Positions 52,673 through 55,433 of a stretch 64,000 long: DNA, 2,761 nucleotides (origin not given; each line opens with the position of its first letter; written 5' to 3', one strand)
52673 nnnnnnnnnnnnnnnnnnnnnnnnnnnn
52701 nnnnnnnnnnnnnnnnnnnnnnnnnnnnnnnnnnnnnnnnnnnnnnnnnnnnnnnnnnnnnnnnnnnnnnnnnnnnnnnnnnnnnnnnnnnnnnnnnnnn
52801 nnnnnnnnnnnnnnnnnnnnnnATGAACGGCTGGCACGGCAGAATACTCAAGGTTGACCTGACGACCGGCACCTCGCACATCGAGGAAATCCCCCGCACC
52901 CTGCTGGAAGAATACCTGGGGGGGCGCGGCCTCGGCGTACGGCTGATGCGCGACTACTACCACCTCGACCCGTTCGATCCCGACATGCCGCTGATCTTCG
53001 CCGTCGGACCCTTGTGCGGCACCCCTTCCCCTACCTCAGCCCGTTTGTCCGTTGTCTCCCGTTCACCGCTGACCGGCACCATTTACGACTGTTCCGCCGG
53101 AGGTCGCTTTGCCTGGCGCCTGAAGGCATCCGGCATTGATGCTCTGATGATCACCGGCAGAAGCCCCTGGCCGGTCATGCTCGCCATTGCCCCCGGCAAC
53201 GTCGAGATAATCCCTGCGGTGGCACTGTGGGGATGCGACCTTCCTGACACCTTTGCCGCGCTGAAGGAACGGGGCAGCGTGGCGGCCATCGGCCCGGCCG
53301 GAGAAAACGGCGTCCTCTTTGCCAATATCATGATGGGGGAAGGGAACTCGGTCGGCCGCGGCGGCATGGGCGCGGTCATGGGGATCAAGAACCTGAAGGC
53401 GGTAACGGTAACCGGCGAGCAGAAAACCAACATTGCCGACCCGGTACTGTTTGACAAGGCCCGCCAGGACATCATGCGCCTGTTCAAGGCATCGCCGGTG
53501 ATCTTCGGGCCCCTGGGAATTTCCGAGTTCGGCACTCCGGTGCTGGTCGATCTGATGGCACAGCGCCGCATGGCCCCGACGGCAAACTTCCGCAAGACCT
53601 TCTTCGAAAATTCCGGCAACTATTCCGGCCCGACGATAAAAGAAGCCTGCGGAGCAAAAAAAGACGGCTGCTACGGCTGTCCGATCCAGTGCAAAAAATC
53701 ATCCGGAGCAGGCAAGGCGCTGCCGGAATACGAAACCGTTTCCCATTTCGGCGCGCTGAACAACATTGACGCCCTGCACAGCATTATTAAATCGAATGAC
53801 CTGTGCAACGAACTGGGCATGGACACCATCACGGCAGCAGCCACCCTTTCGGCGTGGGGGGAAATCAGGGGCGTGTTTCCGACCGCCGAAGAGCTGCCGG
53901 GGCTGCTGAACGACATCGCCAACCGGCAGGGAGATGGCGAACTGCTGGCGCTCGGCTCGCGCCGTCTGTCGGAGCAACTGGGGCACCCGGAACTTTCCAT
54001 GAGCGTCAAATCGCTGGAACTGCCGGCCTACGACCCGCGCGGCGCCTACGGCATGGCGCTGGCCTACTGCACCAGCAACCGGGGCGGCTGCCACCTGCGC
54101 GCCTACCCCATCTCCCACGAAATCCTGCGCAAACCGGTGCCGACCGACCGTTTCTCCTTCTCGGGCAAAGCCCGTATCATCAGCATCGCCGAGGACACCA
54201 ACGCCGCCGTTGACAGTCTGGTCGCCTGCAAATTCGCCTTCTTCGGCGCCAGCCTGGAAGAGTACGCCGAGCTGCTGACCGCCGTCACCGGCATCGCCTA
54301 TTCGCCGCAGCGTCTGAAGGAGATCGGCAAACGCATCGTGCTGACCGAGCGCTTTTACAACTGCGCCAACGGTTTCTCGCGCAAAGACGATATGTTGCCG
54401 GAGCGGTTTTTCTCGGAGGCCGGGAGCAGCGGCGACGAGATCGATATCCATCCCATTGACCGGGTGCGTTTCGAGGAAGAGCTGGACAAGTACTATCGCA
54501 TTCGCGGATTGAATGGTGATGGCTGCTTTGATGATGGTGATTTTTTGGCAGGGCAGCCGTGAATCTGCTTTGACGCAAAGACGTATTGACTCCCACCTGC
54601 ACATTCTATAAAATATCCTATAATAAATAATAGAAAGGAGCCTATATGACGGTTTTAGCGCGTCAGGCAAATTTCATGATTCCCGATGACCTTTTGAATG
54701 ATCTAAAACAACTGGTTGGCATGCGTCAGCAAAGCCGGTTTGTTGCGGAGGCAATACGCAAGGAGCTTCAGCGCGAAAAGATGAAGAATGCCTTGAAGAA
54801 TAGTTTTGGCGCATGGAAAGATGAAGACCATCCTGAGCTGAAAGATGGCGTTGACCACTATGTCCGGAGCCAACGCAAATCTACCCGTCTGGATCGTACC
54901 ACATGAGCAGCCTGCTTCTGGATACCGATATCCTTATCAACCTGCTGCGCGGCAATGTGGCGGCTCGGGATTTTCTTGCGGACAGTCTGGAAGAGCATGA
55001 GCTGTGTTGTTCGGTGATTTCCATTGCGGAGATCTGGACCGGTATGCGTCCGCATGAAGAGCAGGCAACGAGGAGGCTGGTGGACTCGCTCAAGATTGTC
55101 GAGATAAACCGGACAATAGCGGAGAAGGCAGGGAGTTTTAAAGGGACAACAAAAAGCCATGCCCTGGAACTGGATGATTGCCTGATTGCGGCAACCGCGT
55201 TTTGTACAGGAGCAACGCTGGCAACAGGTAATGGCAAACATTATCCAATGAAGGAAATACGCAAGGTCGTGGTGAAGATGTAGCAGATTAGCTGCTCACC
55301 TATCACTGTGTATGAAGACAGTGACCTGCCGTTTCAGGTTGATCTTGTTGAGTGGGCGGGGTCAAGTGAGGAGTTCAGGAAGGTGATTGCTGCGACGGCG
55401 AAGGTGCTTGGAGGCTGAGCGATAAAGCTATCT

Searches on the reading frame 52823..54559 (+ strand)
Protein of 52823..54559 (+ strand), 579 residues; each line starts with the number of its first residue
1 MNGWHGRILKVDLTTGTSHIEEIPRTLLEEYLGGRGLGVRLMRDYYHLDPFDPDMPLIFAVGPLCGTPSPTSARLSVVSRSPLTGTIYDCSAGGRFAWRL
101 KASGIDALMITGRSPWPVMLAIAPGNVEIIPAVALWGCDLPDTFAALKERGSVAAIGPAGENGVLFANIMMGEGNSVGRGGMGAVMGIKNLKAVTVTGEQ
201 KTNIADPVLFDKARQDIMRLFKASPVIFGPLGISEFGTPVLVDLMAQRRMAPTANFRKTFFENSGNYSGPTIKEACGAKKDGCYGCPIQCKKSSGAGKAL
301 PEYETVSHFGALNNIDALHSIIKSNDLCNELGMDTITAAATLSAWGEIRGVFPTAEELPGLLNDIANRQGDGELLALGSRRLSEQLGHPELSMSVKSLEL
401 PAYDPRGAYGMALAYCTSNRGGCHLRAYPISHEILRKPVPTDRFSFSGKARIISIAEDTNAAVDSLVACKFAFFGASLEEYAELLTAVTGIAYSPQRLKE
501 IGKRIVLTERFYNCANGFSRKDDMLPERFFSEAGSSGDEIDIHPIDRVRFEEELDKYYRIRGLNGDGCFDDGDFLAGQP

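Call 35: find_related_loci(query=window:52823-54559:+, collection=genome_contigs, flank=10000)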
Query window:52823-54559:+ (579 aa) in genome_contigs; peptide patterns used: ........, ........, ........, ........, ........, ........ (x = any residue, [..] = any of these).
599 stretches matched a pattern (row limit reached: there are more); 549 encode a relative of the query (tblastn E <= 1e-3); the best 80 are kept; 80 distinct loci.
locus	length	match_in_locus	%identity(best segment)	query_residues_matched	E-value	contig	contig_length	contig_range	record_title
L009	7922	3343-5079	93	1-579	0e+0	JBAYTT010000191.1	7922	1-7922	MAG: Pelobacteraceae bacterium isolate SO_2016_LW3_15 scaffold14106_LW162_2016, whole genome shotgun sequence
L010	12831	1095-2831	91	1-579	0e+0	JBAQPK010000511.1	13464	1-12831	MAG: Desulfuromonadaceae bacterium isolate MFD12001_ilm_asm_bin38 k127_8630, whole genome shotgun sequence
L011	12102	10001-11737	89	1-579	0e+0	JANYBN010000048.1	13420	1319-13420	MAG: Geobacter sp. isolate GL140_6_metabat_181 GL140_6_k141_1913673, whole genome shotgun sequence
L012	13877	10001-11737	89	1-579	0e+0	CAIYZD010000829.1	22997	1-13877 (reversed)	MAG: uncultured Geobacteraceae bacterium isolate MJ-2014_bin-1737 genome assembly, contig: bin-1737:829/854, whole genom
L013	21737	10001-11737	87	1-579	0e+0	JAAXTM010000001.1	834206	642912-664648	MAG: Geobacteraceae bacterium isolate W4_Combined_metabat1_071 W4_Combined_metabat1_071_NODE_2, whole genome shotgun seq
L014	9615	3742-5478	88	1-579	0e+0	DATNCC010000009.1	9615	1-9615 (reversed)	MAG TPA_asm: Dongiaceae bacterium isolate SMAG_U11204 k141_1605967, whole genome shotgun sequence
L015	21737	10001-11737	88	1-579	0e+0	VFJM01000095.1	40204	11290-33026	MAG: Geobacter sp. isolate Bin_37_1 c_000003431913, whole genome shotgun sequence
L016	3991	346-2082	87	1-579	0e+0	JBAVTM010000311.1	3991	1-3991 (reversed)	MAG: Desulfuromonadaceae bacterium isolate MFD03638_ilm_asm_bin4 k127_44380, whole genome shotgun sequence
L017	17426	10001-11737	88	1-579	0e+0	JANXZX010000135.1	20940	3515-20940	MAG: Geobacteraceae bacterium isolate GL140_5_metabat_114 GL140_5_k141_3433443, whole genome shotgun sequence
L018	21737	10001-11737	89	1-579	0e+0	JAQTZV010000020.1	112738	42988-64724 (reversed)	MAG: Desulfuromonadaceae bacterium isolate STC_69 NODE_401_length_112738_cov_19.837005_Sandtown_C, whole genome shotgun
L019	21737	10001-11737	87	1-579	0e+0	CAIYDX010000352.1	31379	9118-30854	MAG: uncultured Geobacteraceae bacterium isolate AlinenLipids_bin-4284 genome assembly, contig: bin-4284:352/419, whole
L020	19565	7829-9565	86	1-579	0e+0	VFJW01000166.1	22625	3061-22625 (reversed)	MAG: Geobacter sp. isolate Bin_37_3 c_000002975449, whole genome shotgun sequence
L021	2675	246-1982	86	1-579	0e+0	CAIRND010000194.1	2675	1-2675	MAG: uncultured Geobacteraceae bacterium isolate Ja_bin-5855 genome assembly, contig: bin-5855:194/705, whole genome sho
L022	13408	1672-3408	86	1-579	0e+0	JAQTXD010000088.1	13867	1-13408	MAG: Desulfuromonadaceae bacterium isolate STC_126 NODE_9865_length_13867_cov_3.599636_Sandtown_C, whole genome shotgun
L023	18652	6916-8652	86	1-579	0e+0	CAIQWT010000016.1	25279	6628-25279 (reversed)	MAG: uncultured Geobacteraceae bacterium isolate Ja1-D5_bin-289 genome assembly, contig: bin-289:016/109, whole genome s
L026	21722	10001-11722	86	1-574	0e+0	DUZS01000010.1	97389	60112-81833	MAG TPA_asm: Desulfuromonadales bacterium isolate MAG_21600_9_004 Ga0194059_1000021, whole genome shotgun sequence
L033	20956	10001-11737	84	1-579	0e+0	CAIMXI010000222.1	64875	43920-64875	MAG: uncultured Geobacteraceae bacterium isolate LJ_bin-4045 genome assembly, contig: bin-4045:222/511, whole genome sho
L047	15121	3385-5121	81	1-579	0e+0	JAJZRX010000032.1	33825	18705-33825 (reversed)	MAG: Deltaproteobacteria bacterium isolate SKS3.bin12 NODE_1820_length_33825_cov_3.117069, whole genome shotgun sequence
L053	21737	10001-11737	80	1-579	0e+0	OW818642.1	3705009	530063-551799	metagenome genome assembly, chromosome: 1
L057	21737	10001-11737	77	1-579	0e+0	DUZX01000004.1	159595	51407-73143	MAG TPA_asm: Desulfuromonadales bacterium isolate MAG_13126_9_058 Ga0172367_10000056, whole genome shotgun sequence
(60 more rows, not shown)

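Call 42: search_protein_families(library=pfam, proteins=[L015:12534-14447:+, L015:15645-16214:+, L015:16211-18823:+, L026:12562-14130:-, L026:14120-15181:-, L026:16754-17941:-, L033:12958-14835:+, L053:11756-13522:-, L057:12969-14123:+, L047:7063-7752:+], max_evalue=0.001)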
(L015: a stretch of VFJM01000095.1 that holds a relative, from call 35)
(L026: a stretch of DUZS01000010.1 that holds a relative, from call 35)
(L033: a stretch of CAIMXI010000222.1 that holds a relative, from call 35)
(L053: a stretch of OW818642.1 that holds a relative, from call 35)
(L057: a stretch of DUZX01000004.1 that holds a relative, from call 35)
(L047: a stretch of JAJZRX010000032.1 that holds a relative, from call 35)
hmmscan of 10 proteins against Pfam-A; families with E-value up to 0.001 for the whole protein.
L015:12534-14447:+ (637 aa): 1 family
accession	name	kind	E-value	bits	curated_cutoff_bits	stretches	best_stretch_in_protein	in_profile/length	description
PF01555.25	N6_N4_Mtase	-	4.3e-40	138.4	26.7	1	119-439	1-207/221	DNA methylase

L015:15645-16214:+ (189 aa): 1 family
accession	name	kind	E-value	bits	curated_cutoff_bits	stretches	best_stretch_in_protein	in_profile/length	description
PF14103.11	DUF4276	-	2.9e-11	44.4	30.2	1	9-180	2-191/192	Domain of unknown function (DUF4276)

L015:16211-18823:+ (870 aa): 4 families
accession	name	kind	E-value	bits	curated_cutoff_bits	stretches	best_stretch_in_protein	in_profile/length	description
PF19778.5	RE_endonuc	-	1.2e-35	122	23.4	1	765-864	2-105/108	Endonuclease domain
PF04851.21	ResIII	-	5.7e-14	52.8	22.5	1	61-242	20-162/164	Type III restriction enzyme, res subunit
PF00270.35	DEAD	-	1.5e-07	31.7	26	1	79-242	12-160/167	DEAD/DEAH box helicase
PF02562.22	PhoH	-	9.5e-05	22.4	27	0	89-173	27-109/205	PhoH-like protein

L026:12562-14130:- (522 aa): 0 families

L026:14120-15181:- (353 aa): 1 family
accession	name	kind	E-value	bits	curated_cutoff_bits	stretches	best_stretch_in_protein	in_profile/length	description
PF00078.32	RVT_1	-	8.8e-24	84.8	29.6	1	71-282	8-203/205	Reverse transcriptase (RNA-dependent DNA polymerase)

L026:16754-17941:- (395 aa): 0 families

L033:12958-14835:+ (625 aa): 22 families
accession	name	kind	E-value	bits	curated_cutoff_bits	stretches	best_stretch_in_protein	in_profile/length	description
PF00515.34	TPR_1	-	1e-97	316.8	27.8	10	476-506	2-32/34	Tetratricopeptide repeat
PF07719.23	TPR_2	-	1.1e-77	250.3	27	8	443-473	3-33/34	Tetratricopeptide repeat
PF13181.12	TPR_8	-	5.9e-69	222.9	25.7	7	509-541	1-33/34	Tetratricopeptide repeat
PF13414.12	TPR_11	-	7.8e-60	198.8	26.8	4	448-487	1-40/42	TPR repeat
PF13431.12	TPR_17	-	7.4e-50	163.5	24.4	1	464-496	2-34/34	Tetratricopeptide repeat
PF13432.12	TPR_16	-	2.3e-41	140.3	32.7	4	514-575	2-63/65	Tetratricopeptide repeat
PF13371.12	TPR_9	-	2.8e-33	114.2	35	4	518-581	4-67/73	Tetratricopeptide repeat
PF13428.12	TPR_14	-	6e-30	101.1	23.5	0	511-550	3-42/44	Tetratricopeptide repeat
PF13424.12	TPR_12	-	2.6e-23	82.5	30.1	2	475-539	3-75/77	Tetratricopeptide repeat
PF14559.12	TPR_19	-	2.3e-21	76.3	25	0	387-440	6-59/68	Tetratricopeptide repeat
PF13174.12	TPR_6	-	1.3e-18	66.8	26.3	0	273-302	3-32/33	Tetratricopeptide repeat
PF01239.28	PPTA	-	7.2e-16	57.3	29.5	0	389-408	2-21/32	Protein prenyltransferase alpha subunit repeat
PF25575.1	TPR_BSK1_C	-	1.5e-15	57.6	42.2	0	520-579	53-113/118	Serine/threonine-protein kinase BSK1-like, TPR repeats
PF13374.12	TPR_10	-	8.7e-11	41.9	27.5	0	408-435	4-31/42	Tetratricopeptide repeat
PF23914.1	TPR_CcmH_CycH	-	4.8e-10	39.9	42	1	228-333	43-150/158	Cytochrome c-type biogenesis protein H TPR domain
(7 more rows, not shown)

L053:11756-13522:- (588 aa): 2 families
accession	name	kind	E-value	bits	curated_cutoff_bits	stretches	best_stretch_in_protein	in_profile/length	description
PF14522.11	Cytochrome_C7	-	1.7e-10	41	24.8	1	300-360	6-66/67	Cytochrome c7 and related cytochrome c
PF02085.21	Cytochrom_CIII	-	6e-05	23.8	22.9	0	306-360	46-101/101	Class III cytochrome C family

L057:12969-14123:+ (384 aa): 14 families
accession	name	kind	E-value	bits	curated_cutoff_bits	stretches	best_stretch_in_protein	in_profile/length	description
PF00515.34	TPR_1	-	1.2e-18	66.5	27.8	1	252-278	3-29/34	Tetratricopeptide repeat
PF13181.12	TPR_8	-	9.5e-16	57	25.7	1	143-166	2-25/34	Tetratricopeptide repeat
PF07719.23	TPR_2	-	4.5e-15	54.9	27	0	252-278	3-29/34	Tetratricopeptide repeat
PF13424.12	TPR_12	-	9.5e-15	55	30.1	1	178-238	5-67/77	Tetratricopeptide repeat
PF13174.12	TPR_6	-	1.2e-10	41.7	26.3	0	217-243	1-27/33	Tetratricopeptide repeat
PF12895.13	ANAPC3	-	1.7e-09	38.2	27.2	1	122-200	3-80/82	Anaphase-promoting complex, cyclosome, subunit 3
PF13432.12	TPR_16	-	7.3e-09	36.3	32.7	0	118-166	7-55/65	Tetratricopeptide repeat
PF13176.12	TPR_7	-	1.2e-08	34.8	27.9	0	148-168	5-27/36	Tetratricopeptide repeat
PF13428.12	TPR_14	-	2.2e-07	31.3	23.5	0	146-179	5-38/44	Tetratricopeptide repeat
PF14559.12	TPR_19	-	2.8e-07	31.2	25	0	118-165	1-48/68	Tetratricopeptide repeat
PF13431.12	TPR_17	-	4.4e-07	30.1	24.4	0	131-163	2-34/34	Tetratricopeptide repeat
PF25068.1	ARM_TT21_4th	-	3.5e-05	24.5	30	1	151-223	8-79/153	Tetratricopeptide repeat protein 21 forth ARM domain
PF13414.12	TPR_11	-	7.5e-05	22.8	26.8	0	150-167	2-19/42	TPR repeat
PF25060.1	ARM_TT21_2nd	-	0.00081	19.4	27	0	94-215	44-164/270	Tetratricopeptide repeat protein 21 second ARM domain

L047:7063-7752:+ (229 aa): 0 families

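Call 43: search_protein_families(library=padloc, proteins=[L015:12534-14447:+, L015:15645-16214:+, L015:16211-18823:+, L026:12562-14130:-, L026:14120-15181:-, L026:16754-17941:-, L033:12958-14835:+, L053:11756-13522:-, L057:12969-14123:+, L047:7063-7752:+], max_evalue=0.00001)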
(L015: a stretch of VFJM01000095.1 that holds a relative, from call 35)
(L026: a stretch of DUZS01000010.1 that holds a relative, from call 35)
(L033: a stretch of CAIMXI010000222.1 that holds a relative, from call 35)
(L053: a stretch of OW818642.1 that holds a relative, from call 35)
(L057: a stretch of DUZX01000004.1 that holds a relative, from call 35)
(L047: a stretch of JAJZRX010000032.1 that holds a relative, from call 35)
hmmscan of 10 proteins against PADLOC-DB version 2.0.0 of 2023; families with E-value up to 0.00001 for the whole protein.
L015:12534-14447:+ (637 aa): 28 families (the best 25 are shown)
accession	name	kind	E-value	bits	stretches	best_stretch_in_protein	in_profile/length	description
PDLC03634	MTase_III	-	7.3e-203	673.9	1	13-632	6-615/621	Type III methyltransferase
PDLC03637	MTase_III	-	5.3e-124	412.7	1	24-471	51-487/513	Type III methyltransferase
PDLC03641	MTase_III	-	1.9e-114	381.6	1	32-574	37-583/657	Type III methyltransferase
PDLC03644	MTase_III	-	1.3e-108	362.1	1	62-477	4-407/542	Type III methyltransferase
PDLC03640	MTase_III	-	1.8e-89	298.9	2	71-253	21-199/654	Type III methyltransferase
PDLC03636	MTase_III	-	1.7e-71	239.7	2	172-457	93-407/575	Type III methyltransferase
PDLC03642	MTase_III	-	2.4e-63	212.6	2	166-445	130-399/528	Type III methyltransferase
PDLC03639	MTase_III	-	3.4e-53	178.9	2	93-289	84-253/639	Type III methyltransferase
PDLC03643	MTase_III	-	9.9e-51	171.3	1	179-447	1-270/465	Type III methyltransferase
PDLC03635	MTase_III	-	1.2e-47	161.1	3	172-278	265-376/708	Type III methyltransferase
PDLC03638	MTase_III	-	2.1e-46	156.7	2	172-449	428-671/816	Type III methyltransferase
PDLC03354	MTase_II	-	4.8e-42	142.4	1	95-431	54-364/425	Type II methyltransferase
PDLC03646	MTase_III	-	1.6e-37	126.8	3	172-267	518-610/1057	Type III methyltransferase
PDLC03278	MTase_II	-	1.5e-35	121.4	2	314-450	223-347/390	Type II methyltransferase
PDLC03300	MTase_II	-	6.3e-33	112.1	2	94-259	9-169/302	Type II methyltransferase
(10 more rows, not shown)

L015:15645-16214:+ (189 aa): 6 families
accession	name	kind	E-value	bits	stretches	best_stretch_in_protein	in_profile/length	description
PDLC04143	HEC-01A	-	1.1e-88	293.9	1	1-187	1-187/190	-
PDLC04202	HEC-01B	-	3.4e-31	106.9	1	3-183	2-200/204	-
PDLC04205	HEC-01B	-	4.6e-16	57.2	1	39-112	55-131/213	-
PDLC04194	HEC-01B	-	7.9e-08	30.3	1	6-127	8-125/204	-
PDLC04206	HEC-01B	-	8.6e-08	30.3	0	46-113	61-133/219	-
PDLC04191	HEC-01B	-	2.3e-06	25.7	1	55-132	61-132/192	-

L015:16211-18823:+ (870 aa): 4 families
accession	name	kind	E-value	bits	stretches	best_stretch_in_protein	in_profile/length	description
PDLC03647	REase_III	-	4.5e-280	930.1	2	1-576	1-594/989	Type III restriction enzyme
PDLC03649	REase_III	-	2.4e-89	298.5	2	1-572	3-577/973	Type III restriction enzyme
PDLC03650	REase_III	-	7.9e-10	35.8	0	487-534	376-423/898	Type III restriction enzyme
PDLC03648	REase_III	-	6.3e-09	32.5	1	491-560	313-379/871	Type III restriction enzyme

L026:12562-14130:- (522 aa): 0 families

L026:14120-15181:- (353 aa): 74 families (the best 25 are shown)
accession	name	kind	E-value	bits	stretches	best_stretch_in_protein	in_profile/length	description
PDLC01136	RT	-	1.5e-52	176.6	1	32-286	29-260/263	RT (reverse transcriptase)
PDLC03754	RT_UG17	-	6.1e-40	135.4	1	34-308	37-294/429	DRT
PDLC02063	Cas1_IIIb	-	1.1e-37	127.9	1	35-290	36-280/617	-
PDLC03779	RT_UG4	-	8.8e-33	111.7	1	24-326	16-297/307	DRT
PDLC03759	RT_UG21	-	2e-29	100.7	1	34-270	29-264/503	DRT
PDLC03773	RT_UG34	-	1.4e-28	98.1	1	79-270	87-286/512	DRT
PDLC03764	RT_UG26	-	5.3e-27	92.6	1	69-303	68-291/398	DRT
PDLC03756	RT_UG19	-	6.1e-27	92.9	1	123-279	141-283/562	DRT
PDLC03768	Drt3a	-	2.2e-20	71.5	1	130-303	136-285/411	DRT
PDLC03755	RT_UG18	-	9.9e-19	65.9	1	37-285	28-262/295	DRT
PDLC03785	RT_UG9_large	-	3e-18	63.5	1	47-311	279-530/772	DRT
PDLC03774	RT_UG35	-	5.8e-18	62.5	1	127-269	457-584/938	DRT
PDLC03778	RT_UG39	-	2.6e-17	61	2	192-268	289-365/541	DRT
PDLC03775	RT_UG36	-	6.8e-17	59.5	1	128-269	142-265/557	DRT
PDLC03771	RT_UG32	-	8.9e-17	58.9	1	81-250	103-264/521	DRT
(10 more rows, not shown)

L026:16754-17941:- (395 aa): 0 families

L033:12958-14835:+ (625 aa): 0 families

L053:11756-13522:- (588 aa): 0 families

L057:12969-14123:+ (384 aa): 0 families

L047:7063-7752:+ (229 aa): 0 families

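Call 59: search_protein_families(library=pfam, proteins=[L012:12126-12533:+, L012:12503-12826:+], max_evalue=0.01)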
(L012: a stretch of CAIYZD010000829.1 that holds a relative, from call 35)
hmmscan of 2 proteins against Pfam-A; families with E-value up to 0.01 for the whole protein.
L012:12126-12533:+ (135 aa): 2 families
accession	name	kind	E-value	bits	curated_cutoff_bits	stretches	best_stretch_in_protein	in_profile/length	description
PF08780.16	NTase_sub_bind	-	2.7e-39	134.5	31.8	1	4-129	2-125/126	Nucleotidyltransferase substrate binding protein like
PF01934.22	HepT-like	-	0.0036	17.4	23.5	1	11-113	4-105/120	Ribonuclease HepT-like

L012:12503-12826:+ (107 aa): 3 families
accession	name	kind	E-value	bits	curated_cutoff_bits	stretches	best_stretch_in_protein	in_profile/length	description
PF01909.29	NTP_transf_2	-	1.6e-11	44.9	21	1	20-92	3-79/93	Nucleotidyltransferase domain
PF18765.7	Polbeta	-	1.8e-11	44.5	26.9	1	33-104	15-86/93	Polymerase beta, Nucleotidyltransferase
PF22600.2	MTPAP-like_central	-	6.8e-06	26.7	27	1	12-59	20-67/139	Poly(A) RNA polymerase, mitochondrial-like, central palm domain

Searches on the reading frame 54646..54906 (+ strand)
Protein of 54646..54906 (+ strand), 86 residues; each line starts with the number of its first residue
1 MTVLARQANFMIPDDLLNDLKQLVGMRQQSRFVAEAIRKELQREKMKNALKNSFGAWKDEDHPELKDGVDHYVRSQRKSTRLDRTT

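Call 3: search_protein_families(library=pfam, proteins=[window:54646-54906:+], max_evalue=0.1)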
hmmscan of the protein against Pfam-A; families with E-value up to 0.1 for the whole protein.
window:54646-54906:+ (86 aa): 1 family
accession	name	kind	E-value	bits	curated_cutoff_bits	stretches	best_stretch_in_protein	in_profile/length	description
PF12411.13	Choline_sulf_C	-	0.033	14.4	27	1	41-82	8-47/53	Choline sulfatase enzyme C terminal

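Call 34: search_protein_families(library=pfam, proteins=[window:54646-54903:+], max_evalue=10)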
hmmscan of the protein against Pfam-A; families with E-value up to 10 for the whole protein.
window:54646-54903:+ (86 aa): 2 families
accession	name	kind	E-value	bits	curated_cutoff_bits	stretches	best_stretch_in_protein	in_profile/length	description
PF12411.13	Choline_sulf_C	-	0.033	14.4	27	1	41-82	8-47/53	Choline sulfatase enzyme C terminal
PF20914.2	DNA_pol_IIIA_C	-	0.12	12.7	22.5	1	14-25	41-52/52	DNA polymerase III subunit alpha, C-terminal domain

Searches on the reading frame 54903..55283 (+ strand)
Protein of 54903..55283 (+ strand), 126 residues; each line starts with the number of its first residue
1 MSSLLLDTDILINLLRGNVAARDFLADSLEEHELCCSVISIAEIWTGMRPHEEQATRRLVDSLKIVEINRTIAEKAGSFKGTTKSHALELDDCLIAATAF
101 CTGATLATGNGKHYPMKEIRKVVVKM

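Call 3: search_protein_families(library=pfam, proteins=[window:54903-55283:+], max_evalue=0.1)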
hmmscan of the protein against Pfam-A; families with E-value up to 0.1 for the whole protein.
window:54903-55283:+ (126 aa): 2 families
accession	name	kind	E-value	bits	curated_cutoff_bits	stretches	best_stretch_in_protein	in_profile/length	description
PF01850.27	PIN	-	1.6e-13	51.8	23.6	1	5-112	2-113/120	PIN domain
PF13913.12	zf-C2HC_2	-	0.042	14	27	1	22-36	10-24/25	zinc-finger of a C2HC-type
